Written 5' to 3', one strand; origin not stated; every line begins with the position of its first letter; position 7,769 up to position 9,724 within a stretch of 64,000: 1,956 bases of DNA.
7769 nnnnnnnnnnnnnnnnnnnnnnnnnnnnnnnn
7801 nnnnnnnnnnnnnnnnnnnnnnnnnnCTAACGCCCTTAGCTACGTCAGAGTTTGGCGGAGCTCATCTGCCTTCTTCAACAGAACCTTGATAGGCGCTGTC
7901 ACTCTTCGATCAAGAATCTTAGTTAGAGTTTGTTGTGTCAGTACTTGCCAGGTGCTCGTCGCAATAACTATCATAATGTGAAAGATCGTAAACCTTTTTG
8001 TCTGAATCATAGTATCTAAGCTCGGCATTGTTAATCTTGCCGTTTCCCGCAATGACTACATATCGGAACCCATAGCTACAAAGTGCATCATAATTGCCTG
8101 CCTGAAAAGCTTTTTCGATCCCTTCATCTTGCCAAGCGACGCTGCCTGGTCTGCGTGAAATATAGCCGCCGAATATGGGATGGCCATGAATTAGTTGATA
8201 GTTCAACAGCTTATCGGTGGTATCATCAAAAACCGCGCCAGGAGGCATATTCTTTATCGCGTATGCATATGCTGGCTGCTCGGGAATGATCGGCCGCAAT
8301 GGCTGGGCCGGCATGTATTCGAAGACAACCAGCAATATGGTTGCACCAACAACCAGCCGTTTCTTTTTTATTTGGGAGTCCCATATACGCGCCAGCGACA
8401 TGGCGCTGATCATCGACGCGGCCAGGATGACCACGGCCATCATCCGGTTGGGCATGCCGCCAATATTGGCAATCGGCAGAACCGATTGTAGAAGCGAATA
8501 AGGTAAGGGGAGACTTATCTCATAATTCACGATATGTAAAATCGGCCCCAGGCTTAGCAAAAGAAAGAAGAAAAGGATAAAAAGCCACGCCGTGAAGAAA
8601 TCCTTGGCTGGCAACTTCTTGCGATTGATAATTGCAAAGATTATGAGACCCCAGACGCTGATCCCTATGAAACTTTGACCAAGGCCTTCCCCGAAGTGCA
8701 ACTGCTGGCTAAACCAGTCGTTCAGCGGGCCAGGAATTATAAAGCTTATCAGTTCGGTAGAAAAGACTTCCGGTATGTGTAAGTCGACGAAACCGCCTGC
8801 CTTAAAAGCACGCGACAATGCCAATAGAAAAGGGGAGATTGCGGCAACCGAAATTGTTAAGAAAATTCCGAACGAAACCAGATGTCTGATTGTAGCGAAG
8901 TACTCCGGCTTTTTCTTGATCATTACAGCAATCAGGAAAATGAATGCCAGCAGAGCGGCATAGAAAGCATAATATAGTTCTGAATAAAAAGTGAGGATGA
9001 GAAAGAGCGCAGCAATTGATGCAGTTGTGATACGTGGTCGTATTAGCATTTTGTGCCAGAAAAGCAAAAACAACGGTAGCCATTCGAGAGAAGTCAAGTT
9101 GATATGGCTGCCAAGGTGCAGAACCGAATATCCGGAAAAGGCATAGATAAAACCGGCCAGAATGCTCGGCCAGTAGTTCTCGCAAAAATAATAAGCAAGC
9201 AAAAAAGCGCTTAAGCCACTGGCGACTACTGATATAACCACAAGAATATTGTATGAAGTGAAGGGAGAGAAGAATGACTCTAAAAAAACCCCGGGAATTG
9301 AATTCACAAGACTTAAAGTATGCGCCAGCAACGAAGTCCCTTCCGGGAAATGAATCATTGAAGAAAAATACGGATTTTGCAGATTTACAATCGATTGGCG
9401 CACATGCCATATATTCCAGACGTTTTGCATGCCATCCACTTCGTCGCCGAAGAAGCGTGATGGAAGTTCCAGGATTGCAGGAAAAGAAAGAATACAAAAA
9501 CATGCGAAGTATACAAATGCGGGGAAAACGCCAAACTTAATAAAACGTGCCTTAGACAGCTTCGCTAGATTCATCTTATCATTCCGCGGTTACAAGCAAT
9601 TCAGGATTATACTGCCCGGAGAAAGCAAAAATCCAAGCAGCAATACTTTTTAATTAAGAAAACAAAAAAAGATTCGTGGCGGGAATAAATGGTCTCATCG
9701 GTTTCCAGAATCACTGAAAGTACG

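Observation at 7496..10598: About 3 kb AT-rich islet inserted at tRNA-Lys(CUU), bounded by a 10-bp direct repeat of the tRNA 3' end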

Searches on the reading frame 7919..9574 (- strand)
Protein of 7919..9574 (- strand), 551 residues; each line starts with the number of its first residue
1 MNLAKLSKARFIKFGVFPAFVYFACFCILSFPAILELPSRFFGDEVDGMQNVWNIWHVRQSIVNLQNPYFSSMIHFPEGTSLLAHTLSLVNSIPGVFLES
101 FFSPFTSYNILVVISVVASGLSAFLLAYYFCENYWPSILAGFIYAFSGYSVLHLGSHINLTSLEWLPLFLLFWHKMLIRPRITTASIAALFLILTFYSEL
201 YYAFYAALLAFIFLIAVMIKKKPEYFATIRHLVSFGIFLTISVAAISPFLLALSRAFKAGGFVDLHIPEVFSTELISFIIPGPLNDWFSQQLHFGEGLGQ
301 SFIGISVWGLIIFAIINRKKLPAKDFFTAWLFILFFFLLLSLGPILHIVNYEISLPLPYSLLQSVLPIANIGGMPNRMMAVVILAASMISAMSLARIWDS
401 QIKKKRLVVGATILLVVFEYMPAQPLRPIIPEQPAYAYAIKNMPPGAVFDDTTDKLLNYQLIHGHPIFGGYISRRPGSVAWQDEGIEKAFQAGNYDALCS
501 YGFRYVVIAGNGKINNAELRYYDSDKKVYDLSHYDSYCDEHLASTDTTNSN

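Call 7: search_protein_families(library=pfam, proteins=[window:7919-9574:-], max_evalue=0.1)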
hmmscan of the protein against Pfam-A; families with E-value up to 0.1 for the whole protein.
window:7919-9574:- (551 aa): 0 families

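Call 8: search_protein_families(library=ncbifam, proteins=[window:7919-9574:-], max_evalue=0.1)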
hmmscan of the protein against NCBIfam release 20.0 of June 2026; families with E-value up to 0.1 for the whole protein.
window:7919-9574:- (551 aa): 0 families

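Call 10: find_encoding_contigs(protein=window:7919-9574:-, flank=10000, max_places=10)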
Protein window:7919-9574:- (551 aa): 3 contigs read that carry it; 2 places shown.
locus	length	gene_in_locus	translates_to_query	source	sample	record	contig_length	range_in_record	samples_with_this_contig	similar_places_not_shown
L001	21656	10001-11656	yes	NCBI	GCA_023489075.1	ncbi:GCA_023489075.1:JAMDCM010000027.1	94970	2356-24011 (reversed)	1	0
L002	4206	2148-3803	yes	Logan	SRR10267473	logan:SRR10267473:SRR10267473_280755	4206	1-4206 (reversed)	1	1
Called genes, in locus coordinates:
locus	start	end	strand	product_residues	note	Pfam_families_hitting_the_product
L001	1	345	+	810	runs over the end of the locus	PF02156:Glyco_hydro_26, PF17957:Big_7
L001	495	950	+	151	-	PF02502:LacAB_rpiB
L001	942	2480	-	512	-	PF00479:G6PD_N, PF02781:G6PD_C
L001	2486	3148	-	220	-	PF03446:NAD_binding_2, PF03807:F420_oxidored (weak), PF00393:6PGD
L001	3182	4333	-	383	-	PF00923:TAL_FSA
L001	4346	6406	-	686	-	PF00456:Transketolase_N, PF02779:Transket_pyr, PF22613:Transketolase_C_1, PF02780:Transketolase_C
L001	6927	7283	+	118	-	PF12840:HTH_20, PF01022:HTH_5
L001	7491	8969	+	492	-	PF01266:DAO (faint), PF07992:Pyr_redox_2, PF13450:NAD_binding_8 (faint), PF21706:FCSD_central (weak)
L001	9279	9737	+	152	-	-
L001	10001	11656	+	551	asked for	-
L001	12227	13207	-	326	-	PF01699:Na_Ca_ex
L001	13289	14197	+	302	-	PF01545:Cation_efflux, PF16916:ZT_dimer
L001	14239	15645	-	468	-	PF06245:DUF1015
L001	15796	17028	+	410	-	PF02310:B12-binding, PF04055:Radical_SAM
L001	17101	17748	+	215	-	PF01209:Ubie_methyltran, PF01135:PCMT, PF01728:FtsJ (weak), PF13489:Methyltransf_23, PF13847:Methyltransf_31, PF08241:Methyltransf_11, PF08242:Methyltransf_12, PF13649:Methyltransf_25, +2 more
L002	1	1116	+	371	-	?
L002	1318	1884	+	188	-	-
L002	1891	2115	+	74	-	-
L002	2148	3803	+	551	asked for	-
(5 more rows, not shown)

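Call 12: find_homologous_proteins(query=window:7919-9574:-)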
Query window:7919-9574:- (551 aa): 15 proteins with E <= 0.001 among 8000 candidates.
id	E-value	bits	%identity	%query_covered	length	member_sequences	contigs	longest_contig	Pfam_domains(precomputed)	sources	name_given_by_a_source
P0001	0.0e+0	1238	100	100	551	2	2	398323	-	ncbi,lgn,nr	ncbi:MAG: YfhO family protein [Actinobacteria bacterium]|nr:YfhO family protein [Actinomycetota bact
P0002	9.2e-178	611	52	97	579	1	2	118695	PF19830.5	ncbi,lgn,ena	-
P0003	4.3e-171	589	51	97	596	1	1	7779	-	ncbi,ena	-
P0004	1.8e-169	583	51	98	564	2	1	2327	-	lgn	-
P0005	2.4e-167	576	50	96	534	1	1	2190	-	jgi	jgi:hypothetical protein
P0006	1.8e-160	554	51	89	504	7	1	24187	-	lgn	-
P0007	1.4e-155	537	51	94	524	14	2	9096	-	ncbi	ncbi:MAG: hypothetical protein ACYCXE_05390 [Thermoleophilia bacterium]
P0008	1.7e-151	524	47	98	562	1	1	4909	-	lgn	-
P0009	8.0e-35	139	31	78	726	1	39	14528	PF02516.21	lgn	-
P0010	1.2e-13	69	24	83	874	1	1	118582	-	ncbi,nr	ncbi:MAG: hypothetical protein KF726_08945 [Anaerolineae bacterium]|nr:hypothetical protein [Anaerol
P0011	2.8e-13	68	25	67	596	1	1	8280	PF19830.5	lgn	-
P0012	2.2e-11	62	25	67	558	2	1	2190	-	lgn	-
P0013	2.9e-8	51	28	40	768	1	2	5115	PF00754.32,PF19830.5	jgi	jgi:F5/8 type C domain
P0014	2.8e-5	41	23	40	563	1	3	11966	PF19510.6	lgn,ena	-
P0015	1.5e-4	39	23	55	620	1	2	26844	-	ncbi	ncbi:MAG: hypothetical protein ACYCTD_06860 [bacterium]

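Call 17: find_encoding_contigs(protein=P0002, flank=10000, max_places=4)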
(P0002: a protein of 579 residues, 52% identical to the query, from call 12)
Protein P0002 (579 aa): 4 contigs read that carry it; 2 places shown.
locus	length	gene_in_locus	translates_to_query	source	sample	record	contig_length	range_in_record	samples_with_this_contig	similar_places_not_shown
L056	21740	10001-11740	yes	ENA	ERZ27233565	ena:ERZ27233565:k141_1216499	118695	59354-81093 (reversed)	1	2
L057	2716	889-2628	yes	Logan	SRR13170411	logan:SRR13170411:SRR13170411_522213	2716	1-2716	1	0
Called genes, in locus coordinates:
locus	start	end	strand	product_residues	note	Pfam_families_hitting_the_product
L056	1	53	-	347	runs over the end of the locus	PF14399:BtrH_N, PF16169:DUF4872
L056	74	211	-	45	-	-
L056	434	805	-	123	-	-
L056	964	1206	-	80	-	-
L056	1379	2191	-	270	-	PF08843:AbiEii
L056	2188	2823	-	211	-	PF13338:AbiEi_4 (faint)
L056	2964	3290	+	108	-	-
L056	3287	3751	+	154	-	-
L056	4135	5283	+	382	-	PF13173:AAA_14, PF13401:AAA_22 (faint), PF13635:DUF4143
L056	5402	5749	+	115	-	PF13683:rve_3, PF13333:rve_2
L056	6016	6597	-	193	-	-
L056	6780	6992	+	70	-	PF01197:Ribosomal_L31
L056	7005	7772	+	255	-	PF02511:Thy1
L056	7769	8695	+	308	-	PF07136:DUF1385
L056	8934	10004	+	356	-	PF03462:PCRF, PF00472:RF-1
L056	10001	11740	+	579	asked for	PF19830:DUF6311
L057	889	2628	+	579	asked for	PF19830:DUF6311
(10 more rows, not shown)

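Call 18: find_encoding_contigs(protein=P0006, flank=10000, max_places=4)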
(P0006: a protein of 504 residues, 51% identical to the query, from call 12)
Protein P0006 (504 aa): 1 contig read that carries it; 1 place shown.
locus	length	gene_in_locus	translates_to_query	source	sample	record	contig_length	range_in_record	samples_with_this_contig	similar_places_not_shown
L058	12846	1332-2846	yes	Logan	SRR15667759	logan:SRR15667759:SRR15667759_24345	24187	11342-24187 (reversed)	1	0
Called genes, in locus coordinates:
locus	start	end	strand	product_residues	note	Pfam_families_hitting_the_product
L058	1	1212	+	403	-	?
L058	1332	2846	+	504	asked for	-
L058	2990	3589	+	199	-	-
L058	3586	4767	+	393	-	PF03462:PCRF, PF00472:RF-1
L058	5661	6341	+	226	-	PF05063:MT-A70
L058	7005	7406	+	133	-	PF11518:DUF3221 (weak)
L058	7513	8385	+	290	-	PF01634:HisG, PF08029:HisG_C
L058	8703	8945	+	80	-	PF22180:RH3_dom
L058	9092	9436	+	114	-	-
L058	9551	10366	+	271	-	-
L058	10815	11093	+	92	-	PF12844:HTH_19, PF13560:HTH_31, PF13443:HTH_26 (weak), PF01381:HTH_3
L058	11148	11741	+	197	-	PF13489:Methyltransf_23, PF01209:Ubie_methyltran, PF13847:Methyltransf_31, PF08241:Methyltransf_11, PF08242:Methyltransf_12, PF13649:Methyltransf_25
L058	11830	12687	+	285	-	PF03537:Glyco_hydro_114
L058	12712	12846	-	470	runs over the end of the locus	PF21269:TreT_GT1, PF00534:Glycos_transf_1, PF13692:Glyco_trans_1_4, PF20706:GT4-conflict (weak), PF04945:YHS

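Call 19: find_encoding_contigs(protein=P0007, flank=10000, max_places=4)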
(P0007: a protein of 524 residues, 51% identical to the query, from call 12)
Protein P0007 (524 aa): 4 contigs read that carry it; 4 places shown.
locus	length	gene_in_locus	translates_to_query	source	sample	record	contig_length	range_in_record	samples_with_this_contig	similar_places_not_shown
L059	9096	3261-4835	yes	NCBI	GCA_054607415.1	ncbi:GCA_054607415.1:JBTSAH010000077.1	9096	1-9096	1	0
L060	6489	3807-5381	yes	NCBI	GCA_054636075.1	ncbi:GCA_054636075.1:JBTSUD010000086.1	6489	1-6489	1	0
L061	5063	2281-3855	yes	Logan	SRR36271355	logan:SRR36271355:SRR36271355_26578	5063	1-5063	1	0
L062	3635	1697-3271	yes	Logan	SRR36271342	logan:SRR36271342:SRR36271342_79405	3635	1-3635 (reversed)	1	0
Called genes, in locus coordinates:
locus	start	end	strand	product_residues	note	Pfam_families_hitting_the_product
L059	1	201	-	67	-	PF00072:Response_reg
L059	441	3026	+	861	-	PF07517:SecA_DEAD, PF00270:DEAD (weak), PF01043:SecA_PP_bind, PF21090:P-loop_SecA, PF07516:SecA_SW, PF02810:SEC-C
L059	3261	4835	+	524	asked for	-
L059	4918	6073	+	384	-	PF03462:PCRF, PF00472:RF-1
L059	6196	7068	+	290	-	PF01634:HisG, PF08029:HisG_C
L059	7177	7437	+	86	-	PF04226:Transgly_assoc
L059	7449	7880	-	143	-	PF04191:PEMT, PF01222:ERG4_ERG24 (weak)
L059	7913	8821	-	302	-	PF12760:Zn_ribbon_IS1595, PF12762:DDE_Tnp_IS1595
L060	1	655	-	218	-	PF00072:Response_reg, PF00486:Trans_reg_C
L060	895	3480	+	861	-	PF07517:SecA_DEAD, PF00270:DEAD (weak), PF01043:SecA_PP_bind, PF21090:P-loop_SecA, PF07516:SecA_SW, PF02810:SEC-C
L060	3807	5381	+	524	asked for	-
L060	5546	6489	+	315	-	PF03462:PCRF, PF00472:RF-1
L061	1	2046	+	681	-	?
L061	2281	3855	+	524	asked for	-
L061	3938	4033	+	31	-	-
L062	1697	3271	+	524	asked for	-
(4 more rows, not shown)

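Call 20: find_encoding_contigs(protein=P0003, flank=10000, max_places=4)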
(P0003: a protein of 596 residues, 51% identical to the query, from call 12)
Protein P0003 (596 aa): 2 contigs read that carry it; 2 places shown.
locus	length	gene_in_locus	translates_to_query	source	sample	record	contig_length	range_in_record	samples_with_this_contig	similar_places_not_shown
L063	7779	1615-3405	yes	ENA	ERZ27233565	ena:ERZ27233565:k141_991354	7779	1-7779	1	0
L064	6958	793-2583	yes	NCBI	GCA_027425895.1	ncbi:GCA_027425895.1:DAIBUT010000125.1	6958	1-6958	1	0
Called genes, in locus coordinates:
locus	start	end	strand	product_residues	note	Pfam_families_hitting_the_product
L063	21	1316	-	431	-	PF00483:NTP_transferase, PF12804:NTP_transf_3, PF25084:LbH_EIF2B (faint), PF25087:GMPPB_C (weak)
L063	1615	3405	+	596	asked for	-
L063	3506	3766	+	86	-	-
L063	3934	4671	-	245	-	-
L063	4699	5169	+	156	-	PF00872:Transposase_mut (weak)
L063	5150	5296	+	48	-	-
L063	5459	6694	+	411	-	PF00989:PAS (weak), PF08448:PAS_4 (weak), PF07228:SpoIIE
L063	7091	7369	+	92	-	PF05015:HigB-like_toxin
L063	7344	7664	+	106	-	PF01381:HTH_3, PF13560:HTH_31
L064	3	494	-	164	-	?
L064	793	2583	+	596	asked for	-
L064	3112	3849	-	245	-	-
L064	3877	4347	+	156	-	PF00872:Transposase_mut (weak)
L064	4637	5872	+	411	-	PF00989:PAS (weak), PF08448:PAS_4 (weak), PF07228:SpoIIE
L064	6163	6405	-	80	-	-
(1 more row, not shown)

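Call 49: search_protein_families(library=phrogs, proteins=[window:7919-9574:-], max_evalue=0.1)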
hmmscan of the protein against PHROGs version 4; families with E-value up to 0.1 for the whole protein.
window:7919-9574:- (551 aa): 0 families

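Call 50: search_protein_families(library=padloc, proteins=[window:7919-9574:-], max_evalue=0.1)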
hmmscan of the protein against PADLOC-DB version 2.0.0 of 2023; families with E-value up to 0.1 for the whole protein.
window:7919-9574:- (551 aa): 0 families

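Call 52: search_solved_structures(query=A2, max_evalue=1)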
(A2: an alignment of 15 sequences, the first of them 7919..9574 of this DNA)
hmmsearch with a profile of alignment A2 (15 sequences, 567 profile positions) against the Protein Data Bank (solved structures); distinct sequences matched with E-value up to 1: 8.
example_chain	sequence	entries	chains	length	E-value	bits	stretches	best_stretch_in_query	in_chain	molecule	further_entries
7ong_A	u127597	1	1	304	0.005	18.7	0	129-154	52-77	SAKe6BE-L1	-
8yu7_A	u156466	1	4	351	0.032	16.1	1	141-259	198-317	C-X-C chemokine receptor type 4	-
9mdu_B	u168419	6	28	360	0.034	16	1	141-259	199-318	C-X-C chemokine receptor type 4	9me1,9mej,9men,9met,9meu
22xc_C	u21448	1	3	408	0.045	15.6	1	141-259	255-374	C-X-C chemokine receptor type 4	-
8u4n_R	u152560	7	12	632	0.099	14.5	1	141-258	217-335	C-X-C chemokine receptor type 4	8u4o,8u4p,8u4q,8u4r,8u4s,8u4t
8k3z_A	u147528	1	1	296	0.1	14.4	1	141-249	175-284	C-X-C chemokine receptor type 4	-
9upu_R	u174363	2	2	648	0.1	14.4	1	141-258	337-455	Soluble cytochrome b562,C-X-C chemokine receptor type 4,Oplophorus-luciferin 2-monooxygena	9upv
5yzv_A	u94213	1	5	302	0.34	12.7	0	37-81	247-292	Probable serine/threonine-protein kinase PkwA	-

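Call 53: search_protein_families(library=pfam, alignment_id=A2, max_evalue=0.01)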
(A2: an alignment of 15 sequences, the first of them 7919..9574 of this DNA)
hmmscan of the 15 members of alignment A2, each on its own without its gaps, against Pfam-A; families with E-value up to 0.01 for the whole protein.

A. member 1, window:7919-9574:- (551 aa): 0 families

B. families by the number of members that match (of 15 scanned): 4 families
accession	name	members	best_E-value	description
PF09586.16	YfhO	3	3.8e-05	Bacterial membrane protein YfhO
PF00754.31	F5_F8_type_C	1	5.3e-13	F5/8 type C domain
PF19510.5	DUF6044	1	2.2e-06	Protein of unknown function (DUF6044)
PF02516.20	STT3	1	5.8e-06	Oligosaccharyl transferase STT3, N-terminal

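Call 60: predict_structure(alignment_id=A2)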
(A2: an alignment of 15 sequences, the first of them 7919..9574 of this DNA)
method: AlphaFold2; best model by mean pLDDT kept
length: 551 residues; sequences in the alignment: 15
mean_pLDDT: 83.8   pTM: 0.87
mean pLDDT of the five models: 83.8, 82.8, 81.1, 81.0, 80.5
residues with pLDDT >= 90: 230; 70-90: 237; 50-70: 62; < 50: 22
segments of 3 or more residues with pLDDT < 50: 72-74, 76-78, 469-471, 475-479, 547-551
pLDDT, mean of each block of 10 residues (from residue 1): 66 94 93 86 80 83 74 48 67 90 90 94 97 95 92 80 93 97 98 90 90 95 94 97 91 74 69 87 80 64 92 97 94 96 89 88 81 82 97 95 88 92 80 83 80 62 64 48 74 86 85 91 91 81 51 27
secondary structure, 60 per line:
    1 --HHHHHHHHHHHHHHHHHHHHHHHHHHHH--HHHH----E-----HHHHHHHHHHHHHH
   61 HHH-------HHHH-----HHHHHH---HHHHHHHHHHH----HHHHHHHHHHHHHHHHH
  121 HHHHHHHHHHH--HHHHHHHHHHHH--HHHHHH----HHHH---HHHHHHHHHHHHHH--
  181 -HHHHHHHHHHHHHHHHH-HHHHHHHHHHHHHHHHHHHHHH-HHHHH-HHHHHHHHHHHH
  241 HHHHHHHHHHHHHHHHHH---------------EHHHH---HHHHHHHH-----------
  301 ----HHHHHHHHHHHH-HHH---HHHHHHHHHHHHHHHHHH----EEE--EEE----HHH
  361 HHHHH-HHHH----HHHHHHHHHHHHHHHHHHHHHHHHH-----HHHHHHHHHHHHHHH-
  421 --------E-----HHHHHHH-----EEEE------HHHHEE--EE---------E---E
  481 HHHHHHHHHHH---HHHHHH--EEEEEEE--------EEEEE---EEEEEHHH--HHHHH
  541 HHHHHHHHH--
elements in order: H3-30 H33-36 H47-63 H71-74 H80-85 H89-99 H104-131 H134-145 H148-153 H158-161 H165-178 H182-198 H200-221 H223-227 H229-258 H275-278 H282-289 H305-316 H324-341 E346-348 E351-353 H358-365 H367-370 H375-399 H405-419 H435-441 E447-450 H457-460 H481-491 H495-500 E503-509 E518-522 E526-530 H536-549

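Call 64: fold_search(model_id=the predicted structure, library=pdb)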
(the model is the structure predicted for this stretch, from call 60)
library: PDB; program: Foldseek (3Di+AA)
matches with E <= 10: 228; with E <= 0.001: 20
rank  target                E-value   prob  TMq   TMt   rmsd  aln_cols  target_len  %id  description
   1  6c26_A                9.2e-07  1.00  0.54  0.47  12.1       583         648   16  The Cryo-EM structure of a eukaryotic oligosaccharyl transferase complex (released 2018-01-31)
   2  8age_A                2.3e-06  1.00  0.51  0.45  11.2       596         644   14  Structure of yeast oligosaccharylransferase complex with acceptor peptide bound (released 2022-12-07)
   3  6ftg_5                2.6e-06  1.00  0.53  0.46  11.9       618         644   12  Subtomogram average of OST-containing ribosome-translocon complexes from canine rough microsomal membranes (released 2018-03-21)
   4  8pn9_A                9.0e-06  1.00  0.47  0.41  13.8       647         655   11  Structure of human oligosaccharyltransferase OST-A complex bound to NGI-1 (released 2024-05-08)
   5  7oci_F                1.1e-05  1.00  0.45  0.40  12.6       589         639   14  Cryo-EM structure of yeast Ost6p containing oligosaccharyltransferase complex (released 2022-02-16)
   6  7zlh_A                1.3e-05  1.00  0.38  0.34  14.6       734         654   12  Cryo-EM structure of C-mannosyltransferase CeDPY19, in apo state, bound to CMT2-Fab and anti-Fab nanobody (released 2023-01-11)
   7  8agb_A                1.7e-05  1.00  0.52  0.46  11.9       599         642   14  Structure of yeast oligosaccharylransferase complex with lipid-linked oligosaccharide bound (released 2022-12-07)
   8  9n9j_I                3.3e-05  1.00  0.45  0.37  12.9       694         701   12  Structure of a GRP94 folding intermediate engaged with a CCDC134- and FKBP11-bound secretory translocon (released 2025-11-19)
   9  6s7o_A                5.6e-05  1.00  0.51  0.44  10.9       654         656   13  Cryo-EM structure of human oligosaccharyltransferase complex OST-A (released 2019-12-18)
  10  7zlg_A                1.0e-04  1.00  0.38  0.33  14.8       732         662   12  Cryo-EM structure of C-mannosyltransferase CeDPY19, in complex with acceptor peptide and bound to CMT2-Fab and anti-Fa (released 2023-01-11)
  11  5ezm                  1.1e-04  1.00  0.53  0.54   9.3       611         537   10  Crystal Structure of ArnT from Cupriavidus metallidurans in the apo state (released 2016-02-17)
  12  3waj                  1.2e-04  1.00  0.44  0.33  16.2       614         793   14  Crystal structure of the Archaeoglobus fulgidus oligosaccharyltransferase (O29867_ARCFU) complex with Zn and sulfate (released 2013-10-30)
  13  5f15                  1.4e-04  1.00  0.49  0.50  10.5       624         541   10  Crystal Structure of ArnT from Cupriavidus metallidurans bound to Undecaprenyl phosphate (released 2016-02-17)
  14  6s7t_A                1.6e-04  1.00  0.54  0.44   9.0       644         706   11  Cryo-EM structure of human oligosaccharyltransferase complex OST-B (released 2019-12-18)
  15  8if8_B                1.8e-04  1.00  0.52  0.47   8.4       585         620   11  Arabinosyltransferase AftA (released 2023-05-31)
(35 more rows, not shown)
